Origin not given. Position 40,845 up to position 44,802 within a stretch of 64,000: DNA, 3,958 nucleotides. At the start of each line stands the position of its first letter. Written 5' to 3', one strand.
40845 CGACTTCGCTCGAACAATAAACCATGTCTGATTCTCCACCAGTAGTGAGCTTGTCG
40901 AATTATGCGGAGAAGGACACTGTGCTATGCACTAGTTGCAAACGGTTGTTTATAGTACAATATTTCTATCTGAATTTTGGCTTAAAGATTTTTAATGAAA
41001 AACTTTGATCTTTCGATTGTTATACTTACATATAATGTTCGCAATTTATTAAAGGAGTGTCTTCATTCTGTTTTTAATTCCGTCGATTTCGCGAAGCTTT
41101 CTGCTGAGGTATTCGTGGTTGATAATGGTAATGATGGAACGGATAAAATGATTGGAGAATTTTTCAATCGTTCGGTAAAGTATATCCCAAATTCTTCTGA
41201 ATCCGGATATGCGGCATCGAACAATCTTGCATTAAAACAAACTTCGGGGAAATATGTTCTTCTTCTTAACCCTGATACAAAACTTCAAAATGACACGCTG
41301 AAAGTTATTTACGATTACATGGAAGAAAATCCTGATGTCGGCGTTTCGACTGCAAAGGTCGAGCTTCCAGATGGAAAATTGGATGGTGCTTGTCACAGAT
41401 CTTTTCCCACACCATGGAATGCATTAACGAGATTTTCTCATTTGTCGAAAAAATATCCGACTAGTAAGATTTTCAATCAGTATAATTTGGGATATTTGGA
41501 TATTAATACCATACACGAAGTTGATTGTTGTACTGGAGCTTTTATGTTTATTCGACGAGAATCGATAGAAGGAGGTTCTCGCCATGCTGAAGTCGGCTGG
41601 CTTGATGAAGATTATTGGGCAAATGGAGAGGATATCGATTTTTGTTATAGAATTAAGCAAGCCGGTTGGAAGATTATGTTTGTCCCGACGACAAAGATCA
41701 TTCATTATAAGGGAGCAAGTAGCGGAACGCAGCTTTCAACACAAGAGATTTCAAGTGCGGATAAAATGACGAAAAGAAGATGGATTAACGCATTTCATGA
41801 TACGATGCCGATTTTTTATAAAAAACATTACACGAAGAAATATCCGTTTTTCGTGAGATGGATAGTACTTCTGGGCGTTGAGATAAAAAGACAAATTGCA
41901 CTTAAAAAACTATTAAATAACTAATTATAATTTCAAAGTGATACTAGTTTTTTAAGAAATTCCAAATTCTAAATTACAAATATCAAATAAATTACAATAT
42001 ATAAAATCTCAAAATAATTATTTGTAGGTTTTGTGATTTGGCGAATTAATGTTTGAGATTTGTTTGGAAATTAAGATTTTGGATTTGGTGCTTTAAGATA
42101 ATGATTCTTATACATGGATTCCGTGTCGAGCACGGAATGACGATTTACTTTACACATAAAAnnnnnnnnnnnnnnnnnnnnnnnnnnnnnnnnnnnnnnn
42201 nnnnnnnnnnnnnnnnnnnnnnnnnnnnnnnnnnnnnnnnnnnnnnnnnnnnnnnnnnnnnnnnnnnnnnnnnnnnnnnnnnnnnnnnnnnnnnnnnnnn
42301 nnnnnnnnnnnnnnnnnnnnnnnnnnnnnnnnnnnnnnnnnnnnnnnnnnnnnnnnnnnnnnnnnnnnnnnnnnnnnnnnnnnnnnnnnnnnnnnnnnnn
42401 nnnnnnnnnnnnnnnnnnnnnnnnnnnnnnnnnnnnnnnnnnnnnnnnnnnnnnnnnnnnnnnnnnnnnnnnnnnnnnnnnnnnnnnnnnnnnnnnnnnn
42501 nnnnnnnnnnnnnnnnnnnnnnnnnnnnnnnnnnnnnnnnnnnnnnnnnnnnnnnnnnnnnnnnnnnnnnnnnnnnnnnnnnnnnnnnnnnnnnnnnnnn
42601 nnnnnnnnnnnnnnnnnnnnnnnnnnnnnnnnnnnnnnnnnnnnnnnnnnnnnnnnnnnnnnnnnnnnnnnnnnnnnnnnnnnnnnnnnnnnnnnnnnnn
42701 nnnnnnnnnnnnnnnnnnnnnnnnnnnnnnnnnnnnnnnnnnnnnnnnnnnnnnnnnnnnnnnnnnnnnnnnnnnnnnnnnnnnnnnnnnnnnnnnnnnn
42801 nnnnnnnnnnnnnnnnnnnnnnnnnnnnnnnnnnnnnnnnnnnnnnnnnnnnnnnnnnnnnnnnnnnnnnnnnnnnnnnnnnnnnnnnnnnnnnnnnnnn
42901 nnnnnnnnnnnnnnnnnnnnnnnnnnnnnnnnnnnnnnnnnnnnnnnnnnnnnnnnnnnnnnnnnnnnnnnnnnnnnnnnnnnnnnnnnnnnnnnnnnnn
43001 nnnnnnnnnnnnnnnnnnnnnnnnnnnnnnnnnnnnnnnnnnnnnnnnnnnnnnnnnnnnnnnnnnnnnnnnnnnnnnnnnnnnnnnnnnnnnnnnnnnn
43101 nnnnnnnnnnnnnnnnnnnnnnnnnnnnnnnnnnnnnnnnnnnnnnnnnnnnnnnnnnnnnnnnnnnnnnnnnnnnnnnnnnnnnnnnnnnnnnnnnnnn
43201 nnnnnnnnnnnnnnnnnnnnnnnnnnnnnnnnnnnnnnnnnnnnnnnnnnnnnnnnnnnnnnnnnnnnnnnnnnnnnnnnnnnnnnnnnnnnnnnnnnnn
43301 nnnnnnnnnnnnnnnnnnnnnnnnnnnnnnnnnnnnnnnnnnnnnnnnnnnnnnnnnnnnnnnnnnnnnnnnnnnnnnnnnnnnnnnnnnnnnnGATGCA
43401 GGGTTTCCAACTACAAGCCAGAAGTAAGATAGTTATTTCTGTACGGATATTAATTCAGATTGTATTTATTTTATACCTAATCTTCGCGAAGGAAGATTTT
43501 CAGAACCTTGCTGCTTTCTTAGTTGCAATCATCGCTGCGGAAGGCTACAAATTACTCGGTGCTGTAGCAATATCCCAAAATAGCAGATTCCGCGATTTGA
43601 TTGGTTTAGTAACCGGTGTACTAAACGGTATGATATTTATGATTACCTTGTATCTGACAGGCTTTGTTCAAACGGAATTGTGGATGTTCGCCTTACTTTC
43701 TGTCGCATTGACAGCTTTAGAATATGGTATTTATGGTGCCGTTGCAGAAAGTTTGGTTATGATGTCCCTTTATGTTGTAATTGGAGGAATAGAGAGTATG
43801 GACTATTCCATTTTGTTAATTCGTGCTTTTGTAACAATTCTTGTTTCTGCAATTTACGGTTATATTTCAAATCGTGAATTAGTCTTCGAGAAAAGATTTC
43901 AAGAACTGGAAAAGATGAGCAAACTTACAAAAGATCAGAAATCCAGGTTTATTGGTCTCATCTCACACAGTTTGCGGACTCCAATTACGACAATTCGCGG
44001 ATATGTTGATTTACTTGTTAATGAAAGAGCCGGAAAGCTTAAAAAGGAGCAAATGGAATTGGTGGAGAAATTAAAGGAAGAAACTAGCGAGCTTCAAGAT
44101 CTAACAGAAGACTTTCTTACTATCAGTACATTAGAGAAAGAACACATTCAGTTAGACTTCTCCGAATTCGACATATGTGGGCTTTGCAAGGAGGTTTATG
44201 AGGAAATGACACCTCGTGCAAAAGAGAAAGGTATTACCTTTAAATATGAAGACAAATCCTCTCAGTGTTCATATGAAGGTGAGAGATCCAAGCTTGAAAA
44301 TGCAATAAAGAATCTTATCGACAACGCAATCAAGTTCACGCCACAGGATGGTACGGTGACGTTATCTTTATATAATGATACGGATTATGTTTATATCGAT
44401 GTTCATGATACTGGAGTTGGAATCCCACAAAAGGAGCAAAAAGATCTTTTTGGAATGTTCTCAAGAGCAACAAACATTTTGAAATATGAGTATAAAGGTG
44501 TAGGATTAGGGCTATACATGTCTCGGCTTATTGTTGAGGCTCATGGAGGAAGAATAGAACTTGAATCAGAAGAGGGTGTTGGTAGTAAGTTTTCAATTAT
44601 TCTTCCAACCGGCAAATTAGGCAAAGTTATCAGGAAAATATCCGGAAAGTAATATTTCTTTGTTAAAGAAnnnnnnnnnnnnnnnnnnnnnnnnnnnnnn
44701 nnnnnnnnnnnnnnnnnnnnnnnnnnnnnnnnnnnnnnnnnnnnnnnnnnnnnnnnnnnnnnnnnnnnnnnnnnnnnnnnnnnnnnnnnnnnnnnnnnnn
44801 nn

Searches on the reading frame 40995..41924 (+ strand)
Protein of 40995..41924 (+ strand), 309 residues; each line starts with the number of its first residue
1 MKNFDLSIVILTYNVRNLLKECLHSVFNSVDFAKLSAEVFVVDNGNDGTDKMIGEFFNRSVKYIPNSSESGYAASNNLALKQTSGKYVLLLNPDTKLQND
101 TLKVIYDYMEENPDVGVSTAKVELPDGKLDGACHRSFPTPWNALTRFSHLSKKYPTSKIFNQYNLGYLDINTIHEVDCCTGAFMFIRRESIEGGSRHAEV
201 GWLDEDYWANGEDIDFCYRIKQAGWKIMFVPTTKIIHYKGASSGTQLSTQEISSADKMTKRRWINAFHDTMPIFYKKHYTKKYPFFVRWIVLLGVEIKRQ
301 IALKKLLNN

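Call 8: search_protein_families(library=ncbifam, proteins=[window:40995-41924:+], max_evalue=0.001)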
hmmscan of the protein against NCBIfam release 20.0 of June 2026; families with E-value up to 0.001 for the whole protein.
window:40995-41924:+ (309 aa): 16 families
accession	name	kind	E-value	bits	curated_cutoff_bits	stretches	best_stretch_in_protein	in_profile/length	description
NF038302.1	EPS_HpsE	equivalog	1.1e-15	57.4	300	1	5-237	2-222/307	hormogonium polysaccharide biosynthesis glycosyltransferase HpsE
NF041875.1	EPS_EpsD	equivalog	4.2e-12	46.1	370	1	6-106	1-101/325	exopolysaccharide biosynthesis glycosyltransferase EpsD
NF038299.1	EPS_HpsN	equivalog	4.7e-12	45.5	425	1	6-251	3-235/317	hormogonium polysaccharide biosynthesis glycosyltransferase HpsN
TIGR03111.1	glyc2_xrt_Gpos1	hypoth_equivalog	1.8e-11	43.5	363.95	1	6-122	51-169/439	TIGR03111 family XrtG-associated glycosyltransferase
TIGR03965.1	mycofact_glyco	equivalog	2.8e-10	39.7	280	1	198-238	242-281/467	mycofactocin biosynthesis glycosyltransferase MftF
NF050050.1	ProtGlycPglI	equivalog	7.5e-10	38.7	500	1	6-110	4-109/306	GalNAc(5)-diNAcBac-PP-undecaprenol beta-1,3-glucosyltransferase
TIGR03937.1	PgaC_IcaA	equivalog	1.2e-09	37.6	422.3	1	6-119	47-160/407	poly-beta-1,6-N-acetyl-D-glucosamine synthase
TIGR01556.1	rhamnosyltran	subfamily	9.2e-09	34.9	200.55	0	169-248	138-211/281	rhamnosyltransferase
NF047683.1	TeichurnBiosyTuaG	equivalog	1.6e-07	31.2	400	1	6-112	8-114/252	teichuronic acid biosynthesis protein TuaG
TIGR04283.1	glyco_like_mftF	equivalog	3e-07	30.3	182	1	6-114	1-103/221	TIGR04283 family arsenosugar biosynthesis glycosyltransferase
NF007482.0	PRK10073.1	equivalog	5.9e-06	25.5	423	1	5-111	7-112/334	glycosyltransferase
TIGR04440.1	glyco_TIGR04440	domain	5.1e-05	23.1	70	1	6-121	2-118/215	TIGR00180 family glycosyltransferase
TIGR04242.1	nodulat_NodC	equivalog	6.5e-05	22.1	550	1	8-118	52-164/395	chitooligosaccharide synthase NodC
TIGR04009.1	wcaE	equivalog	0.00044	19.6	369.2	1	6-116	3-114/248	colanic acid biosynthesis glycosyltransferase WcaE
NF007453.0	PRK10018.1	equivalog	0.00057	19.6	382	0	5-109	7-111/280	colanic acid biosynthesis glycosyltransferase WcaA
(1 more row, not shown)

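Call 50: search_protein_families(library=pfam, proteins=[window:40995-41924:+], max_evalue=0.00001)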
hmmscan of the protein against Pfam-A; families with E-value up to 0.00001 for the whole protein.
window:40995-41924:+ (309 aa): 3 families
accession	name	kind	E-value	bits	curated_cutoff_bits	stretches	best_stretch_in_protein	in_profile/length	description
PF00535.33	Glycos_transf_2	-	5.9e-22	78.8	23.3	1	7-155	1-132/168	Glycosyl transferase family 2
PF13641.12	Glyco_tranf_2_3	-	5e-14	53.3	27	1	6-242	3-216/230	Glycosyltransferase like family 2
PF13632.12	Glyco_trans_2_3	-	6.6e-07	29.8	27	1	87-266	1-142/198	Glycosyl transferase family group 2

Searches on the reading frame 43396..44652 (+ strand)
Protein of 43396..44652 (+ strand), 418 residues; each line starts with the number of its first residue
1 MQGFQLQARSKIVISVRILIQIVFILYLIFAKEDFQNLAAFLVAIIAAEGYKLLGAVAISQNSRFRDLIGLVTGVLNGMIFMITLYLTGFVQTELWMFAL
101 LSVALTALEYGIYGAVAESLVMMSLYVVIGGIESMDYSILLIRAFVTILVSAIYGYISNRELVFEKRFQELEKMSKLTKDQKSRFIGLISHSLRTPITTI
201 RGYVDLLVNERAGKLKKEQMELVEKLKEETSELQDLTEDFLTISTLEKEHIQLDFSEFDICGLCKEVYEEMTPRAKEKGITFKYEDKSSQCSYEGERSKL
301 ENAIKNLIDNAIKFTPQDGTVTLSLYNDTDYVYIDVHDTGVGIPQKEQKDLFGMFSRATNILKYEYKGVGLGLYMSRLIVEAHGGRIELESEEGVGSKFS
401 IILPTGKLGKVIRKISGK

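Call 50: search_protein_families(library=pfam, proteins=[window:43396-44652:+], max_evalue=0.00001)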
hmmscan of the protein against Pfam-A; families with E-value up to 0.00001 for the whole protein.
window:43396-44652:+ (418 aa): 2 families
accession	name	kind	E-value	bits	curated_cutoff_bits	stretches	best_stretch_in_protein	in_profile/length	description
PF02518.31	HATPase_c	-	1.7e-26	93.3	26.4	1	297-405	3-109/111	Histidine kinase-, DNA gyrase B-, and HSP90-like ATPase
PF00512.31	HisKA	-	1e-15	58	26.9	1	181-248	1-65/66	His Kinase A (phospho-acceptor) domain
